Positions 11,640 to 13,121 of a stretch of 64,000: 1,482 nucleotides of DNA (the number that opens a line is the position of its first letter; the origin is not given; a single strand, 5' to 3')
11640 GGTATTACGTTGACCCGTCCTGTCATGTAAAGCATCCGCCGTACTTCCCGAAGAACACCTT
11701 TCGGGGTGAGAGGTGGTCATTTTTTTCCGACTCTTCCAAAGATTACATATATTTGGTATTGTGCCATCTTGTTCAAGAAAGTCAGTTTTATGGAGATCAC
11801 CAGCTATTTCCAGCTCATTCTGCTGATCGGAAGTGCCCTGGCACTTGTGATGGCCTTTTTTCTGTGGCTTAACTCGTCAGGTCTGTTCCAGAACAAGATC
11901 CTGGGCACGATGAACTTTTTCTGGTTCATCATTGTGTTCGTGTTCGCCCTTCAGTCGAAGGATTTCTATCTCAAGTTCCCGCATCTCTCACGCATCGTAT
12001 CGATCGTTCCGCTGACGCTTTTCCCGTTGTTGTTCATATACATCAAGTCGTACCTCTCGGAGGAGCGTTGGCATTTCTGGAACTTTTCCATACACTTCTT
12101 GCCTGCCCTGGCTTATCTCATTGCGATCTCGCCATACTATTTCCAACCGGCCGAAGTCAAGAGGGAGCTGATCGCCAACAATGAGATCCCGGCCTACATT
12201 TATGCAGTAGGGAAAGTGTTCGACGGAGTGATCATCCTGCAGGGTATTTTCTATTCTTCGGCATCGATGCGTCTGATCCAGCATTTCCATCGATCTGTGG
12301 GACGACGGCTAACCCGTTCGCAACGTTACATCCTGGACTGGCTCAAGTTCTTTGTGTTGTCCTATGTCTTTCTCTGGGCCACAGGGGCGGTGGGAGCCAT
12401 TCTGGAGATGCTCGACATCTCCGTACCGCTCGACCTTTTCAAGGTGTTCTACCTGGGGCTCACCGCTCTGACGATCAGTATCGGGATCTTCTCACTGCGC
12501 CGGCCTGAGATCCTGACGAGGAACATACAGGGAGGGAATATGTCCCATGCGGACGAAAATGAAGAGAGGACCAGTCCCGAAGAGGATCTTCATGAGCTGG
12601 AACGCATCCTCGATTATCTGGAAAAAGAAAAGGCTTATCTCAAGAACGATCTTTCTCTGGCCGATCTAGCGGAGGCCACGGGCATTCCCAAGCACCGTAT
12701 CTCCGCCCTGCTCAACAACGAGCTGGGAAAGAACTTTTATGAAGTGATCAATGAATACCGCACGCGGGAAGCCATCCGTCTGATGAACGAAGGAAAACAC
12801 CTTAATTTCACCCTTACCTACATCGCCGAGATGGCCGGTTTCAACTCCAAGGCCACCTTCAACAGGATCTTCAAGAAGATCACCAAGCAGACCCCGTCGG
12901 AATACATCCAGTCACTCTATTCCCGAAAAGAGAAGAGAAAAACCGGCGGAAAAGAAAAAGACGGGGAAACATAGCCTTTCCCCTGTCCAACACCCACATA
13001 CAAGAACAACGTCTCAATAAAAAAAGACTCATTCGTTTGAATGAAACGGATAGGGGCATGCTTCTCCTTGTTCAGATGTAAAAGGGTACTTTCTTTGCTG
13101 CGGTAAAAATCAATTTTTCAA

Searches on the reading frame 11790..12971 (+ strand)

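Call 76: search_protein_families(library=pfam, proteins=[window:11790-12971:+], max_evalue=0.00001)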
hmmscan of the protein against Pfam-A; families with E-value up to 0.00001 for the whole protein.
window:11790-12971:+ (394 aa): 2 families
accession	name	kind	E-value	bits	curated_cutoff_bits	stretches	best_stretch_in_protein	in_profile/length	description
PF12833.13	HTH_18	-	2.1e-15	57.2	33.6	1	293-374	1-79/80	Helix-turn-helix domain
PF00165.29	HTH_AraC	-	1.9e-09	37.9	26.6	1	339-374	8-42/42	Bacterial regulatory helix-turn-helix proteins, AraC family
